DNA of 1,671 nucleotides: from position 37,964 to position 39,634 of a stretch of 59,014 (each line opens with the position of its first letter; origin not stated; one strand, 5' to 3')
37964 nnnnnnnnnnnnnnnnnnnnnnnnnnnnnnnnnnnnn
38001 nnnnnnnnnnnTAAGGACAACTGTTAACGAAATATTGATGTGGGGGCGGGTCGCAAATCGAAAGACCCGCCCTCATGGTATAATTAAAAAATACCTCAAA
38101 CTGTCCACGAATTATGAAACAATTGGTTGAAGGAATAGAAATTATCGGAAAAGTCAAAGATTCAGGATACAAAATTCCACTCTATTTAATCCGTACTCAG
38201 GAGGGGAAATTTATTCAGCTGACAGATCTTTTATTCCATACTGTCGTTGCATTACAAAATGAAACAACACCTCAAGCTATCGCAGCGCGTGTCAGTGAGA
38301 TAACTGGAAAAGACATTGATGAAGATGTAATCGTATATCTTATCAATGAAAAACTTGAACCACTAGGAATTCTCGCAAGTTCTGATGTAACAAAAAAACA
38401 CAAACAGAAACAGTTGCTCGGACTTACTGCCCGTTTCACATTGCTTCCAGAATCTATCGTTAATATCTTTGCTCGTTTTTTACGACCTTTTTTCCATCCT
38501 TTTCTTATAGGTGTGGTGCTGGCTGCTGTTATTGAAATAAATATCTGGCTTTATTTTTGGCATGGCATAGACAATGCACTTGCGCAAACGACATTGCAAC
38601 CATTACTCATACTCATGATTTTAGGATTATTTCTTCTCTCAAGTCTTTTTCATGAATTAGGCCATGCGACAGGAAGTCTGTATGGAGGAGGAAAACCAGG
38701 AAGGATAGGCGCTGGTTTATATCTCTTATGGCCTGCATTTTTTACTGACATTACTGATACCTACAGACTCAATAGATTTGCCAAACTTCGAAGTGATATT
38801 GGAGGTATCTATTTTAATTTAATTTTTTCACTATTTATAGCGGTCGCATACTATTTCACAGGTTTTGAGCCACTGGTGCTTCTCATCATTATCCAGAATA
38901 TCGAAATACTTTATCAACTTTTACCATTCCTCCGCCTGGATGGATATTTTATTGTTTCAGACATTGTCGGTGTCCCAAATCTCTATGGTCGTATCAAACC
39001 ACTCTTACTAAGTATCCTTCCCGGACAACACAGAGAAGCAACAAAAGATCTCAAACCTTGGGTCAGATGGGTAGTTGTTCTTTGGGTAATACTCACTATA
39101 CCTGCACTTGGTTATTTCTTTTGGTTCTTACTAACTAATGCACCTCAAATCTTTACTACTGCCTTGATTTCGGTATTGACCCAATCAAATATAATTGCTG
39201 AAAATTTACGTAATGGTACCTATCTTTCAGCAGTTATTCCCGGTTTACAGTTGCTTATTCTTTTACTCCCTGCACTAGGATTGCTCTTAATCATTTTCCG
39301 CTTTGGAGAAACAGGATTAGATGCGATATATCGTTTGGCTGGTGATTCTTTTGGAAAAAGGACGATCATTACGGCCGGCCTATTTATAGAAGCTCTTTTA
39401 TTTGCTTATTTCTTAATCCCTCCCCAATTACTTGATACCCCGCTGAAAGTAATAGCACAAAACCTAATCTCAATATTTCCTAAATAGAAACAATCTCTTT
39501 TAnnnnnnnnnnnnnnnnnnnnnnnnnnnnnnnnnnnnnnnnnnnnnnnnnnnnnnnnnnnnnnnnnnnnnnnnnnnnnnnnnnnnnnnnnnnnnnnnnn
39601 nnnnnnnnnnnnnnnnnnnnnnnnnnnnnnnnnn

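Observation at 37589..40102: Unannotated 49-aa Cys-rich peptide with a double-glycine-type leader next to an RRE-like/M50 protease fusion: candidate new peptide-maturation or intramembrane-processing module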

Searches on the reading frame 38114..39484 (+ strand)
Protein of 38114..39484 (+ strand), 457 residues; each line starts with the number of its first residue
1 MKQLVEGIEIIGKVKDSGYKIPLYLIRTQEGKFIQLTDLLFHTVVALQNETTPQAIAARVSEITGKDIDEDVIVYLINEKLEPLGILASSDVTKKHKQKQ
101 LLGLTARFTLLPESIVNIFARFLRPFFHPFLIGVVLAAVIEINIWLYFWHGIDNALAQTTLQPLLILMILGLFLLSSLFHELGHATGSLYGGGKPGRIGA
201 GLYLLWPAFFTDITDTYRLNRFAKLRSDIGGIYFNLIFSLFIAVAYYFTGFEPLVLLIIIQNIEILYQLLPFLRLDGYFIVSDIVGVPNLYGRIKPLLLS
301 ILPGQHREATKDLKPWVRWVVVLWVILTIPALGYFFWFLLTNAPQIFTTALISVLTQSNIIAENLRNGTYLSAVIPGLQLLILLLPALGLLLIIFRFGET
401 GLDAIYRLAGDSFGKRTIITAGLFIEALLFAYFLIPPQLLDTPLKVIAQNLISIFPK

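Call 5: search_protein_families(library=pfam, proteins=[window:38114-39484:+], max_evalue=0.01)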
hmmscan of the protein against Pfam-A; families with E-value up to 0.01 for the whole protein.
window:38114-39484:+ (457 aa): 0 families

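Call 6: search_protein_families(library=ncbifam, proteins=[window:38114-39484:+], max_evalue=0.1)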
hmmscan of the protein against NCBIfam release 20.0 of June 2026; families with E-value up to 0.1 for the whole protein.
window:38114-39484:+ (457 aa): 2 families
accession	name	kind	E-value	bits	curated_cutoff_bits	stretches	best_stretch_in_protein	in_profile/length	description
NF041824.1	daptide_HExxH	equivalog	1e-30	107.1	300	1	26-346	21-345/379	daptide biosynthesis intramembrane metalloprotease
NF058609.1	RiPP_HExxH_LiaK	equivalog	2e-14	53.9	225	1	130-283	56-210/246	YydH/LiaK family epipeptide maturation metalloprotease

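Call 8: find_homologous_proteins(query=window:38114-39484:+)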
Query window:38114-39484:+ (457 aa): 318 proteins with E <= 0.001 among 8000 candidates; the best 120 are listed.
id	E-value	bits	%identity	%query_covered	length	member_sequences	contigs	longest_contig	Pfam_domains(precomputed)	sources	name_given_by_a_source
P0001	2.8e-293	991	100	100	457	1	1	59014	-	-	-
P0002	9.2e-150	518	58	91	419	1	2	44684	-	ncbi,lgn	ncbi:MAG: hypothetical protein ACR2LN_01750 [Candidatus Levyibacteriota bacterium]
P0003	2.3e-144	500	58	91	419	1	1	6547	-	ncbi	ncbi:MAG: hypothetical protein ACREHC_00425 [Candidatus Levyibacteriota bacterium]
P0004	9.5e-137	475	54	95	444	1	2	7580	-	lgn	-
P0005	4.0e-132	459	52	89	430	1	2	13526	-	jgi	-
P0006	2.1e-131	457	54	81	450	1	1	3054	-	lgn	-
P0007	2.6e-131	457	53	89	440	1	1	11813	-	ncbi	ncbi:MAG: hypothetical protein ACREHC_02640 [Candidatus Levyibacteriota bacterium]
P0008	1.2e-130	455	50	92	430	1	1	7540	-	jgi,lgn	jgi:putative peptide zinc metalloprotease protein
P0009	1.8e-130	454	53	89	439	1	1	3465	-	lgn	-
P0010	3.8e-125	436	50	88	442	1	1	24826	-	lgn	-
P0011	3.3e-118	414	50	88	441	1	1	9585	-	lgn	-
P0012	1.5e-117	411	47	89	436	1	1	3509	-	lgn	-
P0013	5.8e-117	410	50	87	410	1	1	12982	-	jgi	jgi:putative peptide zinc metalloprotease protein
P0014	1.2e-114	402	46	91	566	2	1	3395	-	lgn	-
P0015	3.8e-113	397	47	87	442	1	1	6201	-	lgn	-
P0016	2.7e-112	394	47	87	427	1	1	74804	-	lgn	-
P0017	1.1e-111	392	46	87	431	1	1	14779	-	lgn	-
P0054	4.6e-98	347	40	87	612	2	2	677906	-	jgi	jgi:putative peptide zinc metalloprotease protein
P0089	1.3e-87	313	42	86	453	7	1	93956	-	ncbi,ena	-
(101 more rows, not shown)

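Call 9: find_encoding_contigs(protein=P0002, flank=4000, max_places=3)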
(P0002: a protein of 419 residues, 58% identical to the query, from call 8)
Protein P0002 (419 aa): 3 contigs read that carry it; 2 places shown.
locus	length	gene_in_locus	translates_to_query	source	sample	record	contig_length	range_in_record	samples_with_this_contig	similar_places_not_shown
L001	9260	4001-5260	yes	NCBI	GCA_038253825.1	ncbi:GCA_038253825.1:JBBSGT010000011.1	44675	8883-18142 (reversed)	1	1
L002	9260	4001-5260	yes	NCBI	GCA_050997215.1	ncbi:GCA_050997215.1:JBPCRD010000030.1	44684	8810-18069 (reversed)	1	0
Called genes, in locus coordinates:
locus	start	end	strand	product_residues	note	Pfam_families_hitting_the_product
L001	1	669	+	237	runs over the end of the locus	PF12733:Cadherin-like (faint), PF17936:Big_6 (faint), PF19077:Big_13 (faint), PF09136:Glucodextran_B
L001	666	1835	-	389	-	PF04932:Wzy_C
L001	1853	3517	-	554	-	PF02366:PMT, PF13231:PMT_2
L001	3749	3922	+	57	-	-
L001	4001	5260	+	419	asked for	-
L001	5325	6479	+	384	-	PF01757:Acyl_transf_3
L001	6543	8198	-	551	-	-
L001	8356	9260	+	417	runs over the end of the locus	PF03446:NAD_binding_2, PF03721:UDPG_MGDP_dh_N, PF03807:F420_oxidored (faint), PF00984:UDPG_MGDP_dh, PF03720:UDPG_MGDP_dh_C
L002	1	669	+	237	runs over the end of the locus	PF12733:Cadherin-like (faint), PF17936:Big_6 (faint), PF19077:Big_13 (faint), PF09136:Glucodextran_B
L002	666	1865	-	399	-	PF04932:Wzy_C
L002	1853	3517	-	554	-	PF02366:PMT, PF13231:PMT_2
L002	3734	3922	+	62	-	-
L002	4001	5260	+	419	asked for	-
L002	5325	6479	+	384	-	PF01757:Acyl_transf_3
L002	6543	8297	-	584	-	-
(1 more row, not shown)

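Call 10: find_encoding_contigs(protein=P0010, flank=4000, max_places=3)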
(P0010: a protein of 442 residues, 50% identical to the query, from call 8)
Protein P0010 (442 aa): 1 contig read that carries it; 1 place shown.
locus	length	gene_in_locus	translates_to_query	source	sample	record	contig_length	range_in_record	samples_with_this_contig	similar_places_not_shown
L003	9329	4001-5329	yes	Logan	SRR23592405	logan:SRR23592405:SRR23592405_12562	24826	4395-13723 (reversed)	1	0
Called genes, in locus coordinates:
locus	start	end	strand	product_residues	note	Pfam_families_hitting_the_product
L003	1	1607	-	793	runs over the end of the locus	PF05231:MASE1, PF00989:PAS, PF08447:PAS_3, PF13426:PAS_9, PF00989:PAS, PF08448:PAS_4, PF13426:PAS_9, PF00512:HisKA, +3 more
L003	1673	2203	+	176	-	-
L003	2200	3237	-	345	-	PF13472:Lipase_GDSL_2 (weak)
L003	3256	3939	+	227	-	-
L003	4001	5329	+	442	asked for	-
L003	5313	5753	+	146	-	PF00072:Response_reg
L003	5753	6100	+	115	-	PF04993:TfoX_N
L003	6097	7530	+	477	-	PF13231:PMT_2 (weak)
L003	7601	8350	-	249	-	PF07987:DUF1775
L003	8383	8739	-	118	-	-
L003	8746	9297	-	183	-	-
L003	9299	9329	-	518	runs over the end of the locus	PF01794:Ferric_reduct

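Call 11: find_encoding_contigs(protein=P0016, flank=4000, max_places=3)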
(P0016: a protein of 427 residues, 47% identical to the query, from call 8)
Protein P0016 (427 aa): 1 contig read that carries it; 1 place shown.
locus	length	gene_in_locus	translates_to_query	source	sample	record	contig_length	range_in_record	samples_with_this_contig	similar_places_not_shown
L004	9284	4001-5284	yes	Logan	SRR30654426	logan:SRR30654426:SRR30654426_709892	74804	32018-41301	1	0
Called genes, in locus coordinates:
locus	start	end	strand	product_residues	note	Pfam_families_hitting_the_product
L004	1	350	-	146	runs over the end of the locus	PF00072:Response_reg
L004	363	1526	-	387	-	PF00989:PAS, PF13589:HATPase_c_3 (faint), PF08448:PAS_4, PF13426:PAS_9, PF08447:PAS_3 (weak), PF00512:HisKA, PF02518:HATPase_c, PF14501:HATPase_c_5 (weak)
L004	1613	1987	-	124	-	PF00072:Response_reg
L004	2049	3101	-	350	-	-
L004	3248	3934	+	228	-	-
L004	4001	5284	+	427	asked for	-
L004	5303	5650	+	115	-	PF04993:TfoX_N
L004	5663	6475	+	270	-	-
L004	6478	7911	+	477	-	PF13231:PMT_2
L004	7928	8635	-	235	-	-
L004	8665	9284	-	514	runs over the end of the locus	PF01794:Ferric_reduct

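Call 17: find_related_loci(query=A1, collection=genome_contigs, flank=3000)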
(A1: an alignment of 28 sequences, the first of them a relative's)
Query A1 (457 aa) in genome_contigs; peptide patterns used: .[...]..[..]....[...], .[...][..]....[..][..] (x = any residue, [..] = any of these).
599 stretches matched a pattern (row limit reached: there are more); 588 encode a relative of the query (tblastn E <= 1e-3); the best 80 are kept; 80 distinct loci.
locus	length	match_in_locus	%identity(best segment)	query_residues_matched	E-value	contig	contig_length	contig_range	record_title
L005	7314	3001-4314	43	3-436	6e-112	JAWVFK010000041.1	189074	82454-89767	MAG: Solirubrobacterales bacterium isolate BP_451 scaffold_3395307, whole genome shotgun sequence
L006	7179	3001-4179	43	3-392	4e-109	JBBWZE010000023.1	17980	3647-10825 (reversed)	MAG: Actinomycetota bacterium isolate Holy_191 scaffold_9979584, whole genome shotgun sequence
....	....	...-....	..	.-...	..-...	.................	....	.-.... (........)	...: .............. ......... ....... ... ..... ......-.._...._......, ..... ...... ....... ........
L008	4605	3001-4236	42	3-410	2e-106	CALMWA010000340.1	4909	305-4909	MAG TPA_asm: uncultured actinobacterium isolate SRR6670123_bin.74_CONCOCT_v1.1_MAG genome assembly, contig: ERZ534009.13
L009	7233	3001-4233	42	3-409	4e-106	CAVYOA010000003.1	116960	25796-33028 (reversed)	MAG: uncultured Solirubrobacterales bacterium isolate MFD05747.bin.3.302 genome assembly, contig: contig_19240, whole ge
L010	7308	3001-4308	43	3-433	1e-105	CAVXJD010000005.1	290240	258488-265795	MAG: uncultured Actinomycetes bacterium isolate MFD09212.bin.2.71 genome assembly, contig: contig_6164, whole genome sho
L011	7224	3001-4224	41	4-415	2e-105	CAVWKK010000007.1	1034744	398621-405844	MAG: uncultured Actinomycetes bacterium isolate MFD08669.bin.1.39 genome assembly, contig: contig_3163, whole genome sho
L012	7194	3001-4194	43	3-397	9e-105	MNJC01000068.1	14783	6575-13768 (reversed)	MAG: Actinobacteria bacterium 13_1_20CM_4_69_9 13_1_20cm_4_scaffold_10204, whole genome shotgun sequence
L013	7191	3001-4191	44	3-396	4e-103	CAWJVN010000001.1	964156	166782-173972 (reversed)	MAG: uncultured Chloroflexia bacterium isolate MFD04580.bin.1.38 genome assembly, contig: contig_35604, whole genome sho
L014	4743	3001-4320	41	3-437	5e-103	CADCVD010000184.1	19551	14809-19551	MAG: uncultured Rubrobacteraceae bacterium isolate AVDCRST_MAG37 genome assembly, contig: NODE929, whole genome shotgun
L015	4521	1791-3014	42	3-407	3e-103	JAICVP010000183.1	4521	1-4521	MAG: Thermoleophilia bacterium isolate HEB_ISSM_2_bin.17 k141_4217018_length_4521_cov_13.8507, whole genome shotgun sequ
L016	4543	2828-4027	41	3-399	1e-101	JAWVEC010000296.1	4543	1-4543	MAG: Gaiellales bacterium isolate BP_420 scaffold_3799563, whole genome shotgun sequence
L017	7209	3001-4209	40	3-402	4e-101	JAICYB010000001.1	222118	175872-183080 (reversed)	MAG: Actinomycetes bacterium isolate LS_FP_2_bin.162 k141_120947_length_222118_cov_10.9982, whole genome shotgun sequenc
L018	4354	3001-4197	40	3-399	4e-100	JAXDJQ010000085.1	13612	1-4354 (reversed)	MAG: Actinomycetota bacterium isolate BP_575 scaffold_653105, whole genome shotgun sequence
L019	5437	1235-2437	42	3-400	5e-100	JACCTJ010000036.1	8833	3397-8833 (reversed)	MAG: Thermoleophilaceae bacterium isolate MGR_bin71 SD2897-2912_k127_944064, whole genome shotgun sequence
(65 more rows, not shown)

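Call 34: find_encoding_contigs(protein=P0054, flank=8000, max_places=2)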
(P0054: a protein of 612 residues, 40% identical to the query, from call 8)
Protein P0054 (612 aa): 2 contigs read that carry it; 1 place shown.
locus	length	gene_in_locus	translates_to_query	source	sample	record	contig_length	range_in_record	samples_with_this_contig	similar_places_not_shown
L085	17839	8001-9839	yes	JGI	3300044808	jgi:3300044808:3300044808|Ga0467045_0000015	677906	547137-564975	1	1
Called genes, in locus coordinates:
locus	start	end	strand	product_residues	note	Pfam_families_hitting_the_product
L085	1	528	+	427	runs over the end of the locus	PF00291:PALP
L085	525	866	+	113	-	PF02597:ThiS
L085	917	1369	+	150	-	PF00072:Response_reg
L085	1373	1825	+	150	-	PF00072:Response_reg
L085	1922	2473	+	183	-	PF07638:Sigma70_ECF, PF04542:Sigma70_r2, PF08281:Sigma70_r4_2, PF04545:Sigma70_r4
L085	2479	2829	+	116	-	-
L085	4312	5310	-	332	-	PF07719:TPR_2 (faint), PF07721:TPR_4 (faint), PF13428:TPR_14 (faint), PF13431:TPR_17 (faint), PF14559:TPR_19, PF13432:TPR_16 (weak)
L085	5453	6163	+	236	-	PF04255:DUF433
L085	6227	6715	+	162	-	-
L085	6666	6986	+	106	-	-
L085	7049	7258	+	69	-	-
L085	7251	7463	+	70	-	-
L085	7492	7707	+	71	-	-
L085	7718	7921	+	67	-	-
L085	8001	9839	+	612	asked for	-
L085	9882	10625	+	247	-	-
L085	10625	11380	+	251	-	-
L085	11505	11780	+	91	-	PF00584:SecE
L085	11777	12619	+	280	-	PF02357:NusG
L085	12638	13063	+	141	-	PF03946:Ribosomal_L11_N, PF00298:Ribosomal_L11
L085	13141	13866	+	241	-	PF00687:Ribosomal_L1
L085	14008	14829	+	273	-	PF00466:Ribosomal_L10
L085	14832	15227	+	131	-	PF16320:Ribosomal_L12_N, PF00542:Ribosomal_L12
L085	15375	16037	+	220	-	-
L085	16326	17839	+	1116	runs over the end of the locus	PF04563:RNA_pol_Rpb2_1, PF04561:RNA_pol_Rpb2_2, PF04565:RNA_pol_Rpb2_3, PF10385:RNA_pol_Rpb2_45, PF00562:RNA_pol_Rpb2_6, PF04560:RNA_pol_Rpb2_7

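Call 35: find_encoding_contigs(protein=P0089, flank=8000, max_places=2)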
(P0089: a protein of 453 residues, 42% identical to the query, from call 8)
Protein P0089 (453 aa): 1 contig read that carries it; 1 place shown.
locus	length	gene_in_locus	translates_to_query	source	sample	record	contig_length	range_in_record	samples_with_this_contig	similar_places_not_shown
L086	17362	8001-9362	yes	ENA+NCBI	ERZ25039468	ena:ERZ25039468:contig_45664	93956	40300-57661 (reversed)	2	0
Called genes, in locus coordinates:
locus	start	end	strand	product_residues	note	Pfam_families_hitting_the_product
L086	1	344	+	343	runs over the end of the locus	PF00005:ABC_tran, PF13304:AAA_21 (weak), PF08352:oligo_HPY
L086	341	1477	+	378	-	PF00005:ABC_tran, PF08352:oligo_HPY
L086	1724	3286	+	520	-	PF00496:SBP_bac_5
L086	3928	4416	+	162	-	PF00571:CBS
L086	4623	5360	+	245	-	PF01590:GAF, PF13185:GAF_2, PF13492:GAF_3 (weak), PF03861:ANTAR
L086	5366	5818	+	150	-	PF13581:HATPase_c_2 (weak)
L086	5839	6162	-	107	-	PF01740:STAS, PF13466:STAS_2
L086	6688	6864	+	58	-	-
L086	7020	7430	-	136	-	PF13560:HTH_31 (weak)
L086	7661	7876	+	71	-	-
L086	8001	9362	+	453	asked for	-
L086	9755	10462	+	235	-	PF13185:GAF_2 (weak), PF03861:ANTAR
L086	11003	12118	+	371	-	PF18844:baeRF_family2, PF18859:acVLRF1, PF18854:baeRF_family10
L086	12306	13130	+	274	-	PF04542:Sigma70_r2, PF04539:Sigma70_r3, PF04545:Sigma70_r4, PF08281:Sigma70_r4_2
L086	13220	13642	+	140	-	PF20059:DUF6458 (weak)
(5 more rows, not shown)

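Call 37: predict_structure(alignment_id=A1)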
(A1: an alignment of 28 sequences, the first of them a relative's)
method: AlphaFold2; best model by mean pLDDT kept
length: 457 residues; sequences in the alignment: 28
mean_pLDDT: 85.0   pTM: 0.72
mean pLDDT of the five models: 85.0, 82.6, 81.1, 80.9, 80.3
residues with pLDDT >= 90: 190; 70-90: 216; 50-70: 39; < 50: 12
segments of 3 or more residues with pLDDT < 50: 91-101
pLDDT, mean of each block of 10 residues (from residue 1): 80 78 80 80 92 94 92 90 78 42 75 96 97 98 95 90 88 94 95 91 78 68 87 97 97 95 88 71 81 86 80 90 90 88 86 90 95 90 87 89 86 85 81 67 65 64
secondary structure, 60 per line:
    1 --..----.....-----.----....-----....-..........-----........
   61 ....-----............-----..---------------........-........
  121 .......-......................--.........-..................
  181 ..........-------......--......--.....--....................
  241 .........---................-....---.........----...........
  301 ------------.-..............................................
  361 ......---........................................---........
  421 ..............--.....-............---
elements in order: E9-13 E24-27 E33-36 H38-47 H53-64 H70-81 E104-111 H113-127 H129-150 H153-161 H163-190 E198-203 E206-211 H214-218 H221-249 H253-268 H270-273 H277-285 H290-300 H315-366 H370-409 H413-434 H437-441 H443-454

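Call 39: find_related_loci(query=A2, collection=metagenome_contigs, flank=3000)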
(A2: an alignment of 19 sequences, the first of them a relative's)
Query A2 (457 aa) in metagenome_contigs; peptide patterns used: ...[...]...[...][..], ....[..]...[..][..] (x = any residue, [..] = any of these).
600 stretches matched a pattern (row limit reached: there are more); 468 encode a relative of the query (tblastn E <= 1e-3); the best 80 are kept; 80 distinct loci.
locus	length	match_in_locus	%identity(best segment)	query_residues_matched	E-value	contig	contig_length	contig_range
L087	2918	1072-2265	44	3-398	1e-118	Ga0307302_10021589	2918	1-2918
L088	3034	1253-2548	42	3-435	6e-114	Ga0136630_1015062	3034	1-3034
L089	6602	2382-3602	42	3-406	4e-109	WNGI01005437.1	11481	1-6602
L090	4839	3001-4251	43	3-415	1e-106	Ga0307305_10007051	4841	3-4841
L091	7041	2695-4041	41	3-452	4e-106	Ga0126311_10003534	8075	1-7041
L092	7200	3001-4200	43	3-399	1e-105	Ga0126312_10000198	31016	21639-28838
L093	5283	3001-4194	43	3-397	7e-105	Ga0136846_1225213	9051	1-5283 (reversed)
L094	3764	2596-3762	42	3-388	2e-106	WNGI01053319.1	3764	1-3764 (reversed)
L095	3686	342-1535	43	3-397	3e-106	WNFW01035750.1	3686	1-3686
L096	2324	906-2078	44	3-390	5e-109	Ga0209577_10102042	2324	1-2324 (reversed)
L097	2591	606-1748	43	3-380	1e-107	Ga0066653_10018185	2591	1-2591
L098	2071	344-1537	43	3-398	8e-109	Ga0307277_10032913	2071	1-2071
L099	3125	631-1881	40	4-417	2e-105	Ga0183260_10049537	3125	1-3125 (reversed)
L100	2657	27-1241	43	3-407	6e-106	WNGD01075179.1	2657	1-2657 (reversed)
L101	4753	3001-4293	38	5-433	4e-102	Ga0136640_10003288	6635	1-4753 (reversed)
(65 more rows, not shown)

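Call 40: find_encoding_contigs(protein=P0004, flank=3000, max_places=2)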
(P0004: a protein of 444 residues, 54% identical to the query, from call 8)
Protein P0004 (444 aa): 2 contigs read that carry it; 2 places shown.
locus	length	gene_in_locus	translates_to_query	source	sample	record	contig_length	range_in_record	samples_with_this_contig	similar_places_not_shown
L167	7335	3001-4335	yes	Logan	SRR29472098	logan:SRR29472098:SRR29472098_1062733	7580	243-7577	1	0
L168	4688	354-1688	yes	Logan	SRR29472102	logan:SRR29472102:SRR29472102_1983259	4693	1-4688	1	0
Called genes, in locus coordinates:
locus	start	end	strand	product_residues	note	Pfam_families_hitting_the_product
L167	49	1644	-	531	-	PF13473:Cupredoxin_1 (faint), PF06525:SoxE (faint), PF07732:Cu-oxidase_3, PF00394:Cu-oxidase, PF07731:Cu-oxidase_2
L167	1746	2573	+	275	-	PF13529:Peptidase_C39_2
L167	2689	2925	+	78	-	-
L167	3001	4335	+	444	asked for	-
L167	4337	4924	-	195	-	PF13489:Methyltransf_23, PF07021:MetW, PF13847:Methyltransf_31, PF08241:Methyltransf_11, PF08242:Methyltransf_12, PF13649:Methyltransf_25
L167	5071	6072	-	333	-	PF01594:AI-2E_transport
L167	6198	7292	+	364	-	PF25917:BSH_RND (weak), PF25967:RND-MFP_C (weak), PF25989:YknX_C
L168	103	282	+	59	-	-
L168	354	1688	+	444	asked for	-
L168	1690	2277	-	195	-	PF13489:Methyltransf_23, PF07021:MetW, PF13847:Methyltransf_31, PF08241:Methyltransf_11, PF08242:Methyltransf_12, PF13649:Methyltransf_25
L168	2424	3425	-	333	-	PF01594:AI-2E_transport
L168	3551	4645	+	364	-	PF25917:BSH_RND (weak), PF25967:RND-MFP_C (weak), PF25989:YknX_C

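Call 41: find_encoding_contigs(protein=P0005, flank=3000, max_places=2)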
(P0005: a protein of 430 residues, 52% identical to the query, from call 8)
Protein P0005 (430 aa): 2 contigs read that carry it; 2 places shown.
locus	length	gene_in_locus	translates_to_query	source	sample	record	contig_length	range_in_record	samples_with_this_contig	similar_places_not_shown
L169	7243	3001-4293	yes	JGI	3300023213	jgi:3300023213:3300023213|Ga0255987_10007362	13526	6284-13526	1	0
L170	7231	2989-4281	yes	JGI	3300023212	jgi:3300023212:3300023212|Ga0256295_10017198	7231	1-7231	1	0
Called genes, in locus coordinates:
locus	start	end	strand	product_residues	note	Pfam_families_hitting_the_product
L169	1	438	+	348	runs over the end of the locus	PF25973:BSH_CzcB (weak), PF25940:LcnD_C (faint), PF25990:Beta-barrel_YknX (weak), PF25975:CzcB_C (weak), PF25989:YknX_C (weak)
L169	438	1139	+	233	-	PF25199:nSTAND_NTPase5 (faint), PF02463:SMC_N (weak), PF00005:ABC_tran, PF13304:AAA_21 (faint)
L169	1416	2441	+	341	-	PF12704:MacB_PCD, PF02687:FtsX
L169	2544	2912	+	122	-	-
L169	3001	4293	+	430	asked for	-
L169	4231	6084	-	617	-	PF00009:GTP_EFTU, PF01926:MMR_HSR1 (weak), PF22042:EF-G_D2 (weak), PF03144:GTP_EFTU_D2, PF00679:EFG_C, PF21018:BipA_C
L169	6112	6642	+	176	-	-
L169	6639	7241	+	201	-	?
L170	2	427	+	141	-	PF25940:LcnD_C (weak), PF25990:Beta-barrel_YknX (weak), PF25975:CzcB_C (weak), PF25989:YknX_C (weak)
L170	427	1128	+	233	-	PF25199:nSTAND_NTPase5 (faint), PF02463:SMC_N (weak), PF00005:ABC_tran, PF13304:AAA_21 (faint)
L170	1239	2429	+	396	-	PF12704:MacB_PCD, PF02687:FtsX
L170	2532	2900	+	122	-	-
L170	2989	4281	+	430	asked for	-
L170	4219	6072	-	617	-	PF00009:GTP_EFTU, PF01926:MMR_HSR1 (weak), PF22042:EF-G_D2 (weak), PF03144:GTP_EFTU_D2, PF00679:EFG_C, PF21018:BipA_C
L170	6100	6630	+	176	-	-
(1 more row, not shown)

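Call 42: find_encoding_contigs(protein=P0007, flank=3000, max_places=2)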
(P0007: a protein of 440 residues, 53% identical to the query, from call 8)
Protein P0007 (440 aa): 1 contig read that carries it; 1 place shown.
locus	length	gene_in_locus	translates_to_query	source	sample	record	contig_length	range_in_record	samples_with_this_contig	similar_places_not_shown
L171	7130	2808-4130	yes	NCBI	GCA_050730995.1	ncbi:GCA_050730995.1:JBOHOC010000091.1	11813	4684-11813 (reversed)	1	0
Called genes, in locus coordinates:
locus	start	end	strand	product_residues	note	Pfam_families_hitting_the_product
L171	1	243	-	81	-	?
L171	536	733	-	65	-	PF00313:CSD, PF08206:OB_RNB (faint)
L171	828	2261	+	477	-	PF00476:DNA_pol_A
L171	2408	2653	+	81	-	-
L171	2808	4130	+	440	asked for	-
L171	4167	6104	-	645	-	PF01555:N6_N4_Mtase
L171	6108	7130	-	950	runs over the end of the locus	PF04851:ResIII (weak)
